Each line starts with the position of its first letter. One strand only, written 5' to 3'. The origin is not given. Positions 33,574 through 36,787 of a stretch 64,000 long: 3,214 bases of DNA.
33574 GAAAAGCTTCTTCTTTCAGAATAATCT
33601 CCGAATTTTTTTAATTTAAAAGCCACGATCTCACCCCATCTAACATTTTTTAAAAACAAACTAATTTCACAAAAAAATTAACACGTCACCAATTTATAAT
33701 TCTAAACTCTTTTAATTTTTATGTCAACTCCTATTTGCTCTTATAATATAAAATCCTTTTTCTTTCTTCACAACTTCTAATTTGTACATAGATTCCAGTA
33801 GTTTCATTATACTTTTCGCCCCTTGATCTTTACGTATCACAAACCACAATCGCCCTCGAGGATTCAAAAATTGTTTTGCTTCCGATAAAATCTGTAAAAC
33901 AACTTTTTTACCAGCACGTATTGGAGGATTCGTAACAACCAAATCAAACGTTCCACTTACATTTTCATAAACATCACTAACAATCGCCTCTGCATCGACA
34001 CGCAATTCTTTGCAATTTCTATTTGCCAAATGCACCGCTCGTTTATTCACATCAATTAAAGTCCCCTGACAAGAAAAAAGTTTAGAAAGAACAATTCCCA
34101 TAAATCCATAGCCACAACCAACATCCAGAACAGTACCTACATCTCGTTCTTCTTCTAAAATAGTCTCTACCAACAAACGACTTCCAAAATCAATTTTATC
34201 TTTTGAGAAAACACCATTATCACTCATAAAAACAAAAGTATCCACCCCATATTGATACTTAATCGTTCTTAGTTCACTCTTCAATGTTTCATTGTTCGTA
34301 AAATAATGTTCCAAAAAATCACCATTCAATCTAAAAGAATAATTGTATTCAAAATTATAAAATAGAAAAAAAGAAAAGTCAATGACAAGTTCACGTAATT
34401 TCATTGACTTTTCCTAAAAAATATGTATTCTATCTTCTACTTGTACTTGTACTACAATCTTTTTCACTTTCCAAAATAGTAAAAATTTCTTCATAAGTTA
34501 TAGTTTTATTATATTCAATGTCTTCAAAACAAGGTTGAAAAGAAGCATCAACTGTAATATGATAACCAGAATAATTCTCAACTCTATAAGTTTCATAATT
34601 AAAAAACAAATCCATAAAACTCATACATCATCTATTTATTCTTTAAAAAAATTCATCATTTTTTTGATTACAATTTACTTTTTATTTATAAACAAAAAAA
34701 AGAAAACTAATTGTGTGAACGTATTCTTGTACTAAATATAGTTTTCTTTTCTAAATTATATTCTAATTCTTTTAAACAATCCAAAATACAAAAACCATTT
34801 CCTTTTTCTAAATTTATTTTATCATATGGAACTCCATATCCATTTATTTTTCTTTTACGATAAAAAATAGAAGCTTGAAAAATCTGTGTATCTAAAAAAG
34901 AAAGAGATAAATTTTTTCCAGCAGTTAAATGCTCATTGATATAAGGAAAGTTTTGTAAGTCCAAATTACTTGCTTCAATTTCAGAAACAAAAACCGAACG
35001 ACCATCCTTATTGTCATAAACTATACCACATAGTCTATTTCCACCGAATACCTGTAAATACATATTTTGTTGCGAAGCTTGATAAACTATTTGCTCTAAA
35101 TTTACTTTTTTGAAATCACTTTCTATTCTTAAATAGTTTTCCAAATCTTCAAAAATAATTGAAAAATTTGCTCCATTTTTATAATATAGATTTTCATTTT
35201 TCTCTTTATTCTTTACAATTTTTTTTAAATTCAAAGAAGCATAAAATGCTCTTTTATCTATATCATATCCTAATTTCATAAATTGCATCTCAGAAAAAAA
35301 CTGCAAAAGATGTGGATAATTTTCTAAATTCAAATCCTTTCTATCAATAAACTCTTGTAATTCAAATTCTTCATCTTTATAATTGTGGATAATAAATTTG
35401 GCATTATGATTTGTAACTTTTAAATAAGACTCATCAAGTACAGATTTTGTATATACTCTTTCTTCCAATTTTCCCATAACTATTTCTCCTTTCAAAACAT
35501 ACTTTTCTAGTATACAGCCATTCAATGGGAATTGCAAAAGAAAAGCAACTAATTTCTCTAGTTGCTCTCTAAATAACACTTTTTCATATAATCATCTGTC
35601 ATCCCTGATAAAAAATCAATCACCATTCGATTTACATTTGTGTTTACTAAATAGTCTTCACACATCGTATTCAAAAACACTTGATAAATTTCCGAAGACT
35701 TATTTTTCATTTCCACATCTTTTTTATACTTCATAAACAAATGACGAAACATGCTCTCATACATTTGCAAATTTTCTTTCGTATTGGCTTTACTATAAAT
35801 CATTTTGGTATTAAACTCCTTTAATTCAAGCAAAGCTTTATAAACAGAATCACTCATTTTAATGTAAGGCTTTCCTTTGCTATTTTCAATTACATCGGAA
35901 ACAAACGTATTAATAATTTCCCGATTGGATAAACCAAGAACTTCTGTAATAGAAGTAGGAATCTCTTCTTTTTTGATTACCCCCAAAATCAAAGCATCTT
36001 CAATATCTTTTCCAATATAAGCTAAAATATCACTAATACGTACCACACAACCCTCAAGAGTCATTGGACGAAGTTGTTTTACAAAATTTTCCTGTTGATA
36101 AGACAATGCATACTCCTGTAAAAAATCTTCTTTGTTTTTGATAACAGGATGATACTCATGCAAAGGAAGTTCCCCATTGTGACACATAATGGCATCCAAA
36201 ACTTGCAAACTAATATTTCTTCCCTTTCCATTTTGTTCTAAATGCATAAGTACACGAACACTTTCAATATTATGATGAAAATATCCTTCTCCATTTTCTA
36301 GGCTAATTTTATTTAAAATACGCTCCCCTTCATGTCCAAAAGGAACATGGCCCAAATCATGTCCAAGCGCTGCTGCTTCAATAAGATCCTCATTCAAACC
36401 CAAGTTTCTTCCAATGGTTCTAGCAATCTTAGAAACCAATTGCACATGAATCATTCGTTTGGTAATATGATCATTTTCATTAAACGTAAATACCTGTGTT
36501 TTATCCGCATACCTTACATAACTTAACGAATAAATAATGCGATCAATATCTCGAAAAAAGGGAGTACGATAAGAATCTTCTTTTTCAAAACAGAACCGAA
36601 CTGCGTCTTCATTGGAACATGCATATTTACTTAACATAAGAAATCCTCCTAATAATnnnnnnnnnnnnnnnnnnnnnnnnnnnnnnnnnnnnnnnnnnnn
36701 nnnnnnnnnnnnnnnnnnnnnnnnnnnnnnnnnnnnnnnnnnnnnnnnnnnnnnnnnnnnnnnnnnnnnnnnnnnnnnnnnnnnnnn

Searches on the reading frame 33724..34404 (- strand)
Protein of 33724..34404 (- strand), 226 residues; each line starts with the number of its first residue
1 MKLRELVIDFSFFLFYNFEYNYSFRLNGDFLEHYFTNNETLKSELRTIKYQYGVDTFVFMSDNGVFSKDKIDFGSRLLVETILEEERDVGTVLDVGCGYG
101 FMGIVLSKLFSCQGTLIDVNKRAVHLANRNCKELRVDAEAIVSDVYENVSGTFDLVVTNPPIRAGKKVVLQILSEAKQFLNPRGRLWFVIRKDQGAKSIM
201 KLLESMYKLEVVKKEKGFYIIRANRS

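Call 50: search_protein_families(library=pfam, proteins=[window:33724-34404:-], max_evalue=0.001)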
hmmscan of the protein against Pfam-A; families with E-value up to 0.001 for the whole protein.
window:33724-34404:- (226 aa): 10 families
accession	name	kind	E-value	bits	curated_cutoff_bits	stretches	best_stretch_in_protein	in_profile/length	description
PF05175.20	MTS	-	2e-43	148.4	23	1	58-221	3-169/170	Methyltransferase small domain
PF13649.12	Methyltransf_25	-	2.5e-11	44.5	27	1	92-184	1-97/97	Methyltransferase domain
PF13847.12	Methyltransf_31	-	3.7e-11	43.3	27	1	91-189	6-110/145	Methyltransferase domain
PF06325.19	PrmA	-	2.9e-10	40.5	22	1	82-224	158-294/296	Ribosomal protein L11 methyltransferase (PrmA)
PF08241.18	Methyltransf_11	-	2.3e-07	31.8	21.2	1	93-188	1-95/95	Methyltransferase domain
PF02527.21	GidB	-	1.3e-06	28.3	27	1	82-209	44-166/184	rRNA small subunit methyltransferase G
PF08242.18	Methyltransf_12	-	1.6e-06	29.2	30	1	93-186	1-98/98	Methyltransferase domain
PF13489.12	Methyltransf_23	-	3.3e-06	27.3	27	1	78-189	12-117/164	Methyltransferase domain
PF03602.21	Cons_hypoth95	-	6.6e-06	26.4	24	1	83-206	36-168/182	Conserved hypothetical protein 95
PF12847.13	Methyltransf_18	-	0.0009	19.7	27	0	87-203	13-128/151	Methyltransferase domain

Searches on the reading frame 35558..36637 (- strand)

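Call 50: search_protein_families(library=pfam, proteins=[window:35558-36637:-], max_evalue=0.001)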
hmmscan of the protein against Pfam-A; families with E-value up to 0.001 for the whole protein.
window:35558-36637:- (359 aa): 2 families
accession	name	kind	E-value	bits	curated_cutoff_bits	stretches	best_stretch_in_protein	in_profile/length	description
PF01966.28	HD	-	2.3e-14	54.1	22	1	62-206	2-114/116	HD domain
PF13286.11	HD_assoc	-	5.5e-08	33.7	22.2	1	259-355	1-89/91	Phosphohydrolase-associated domain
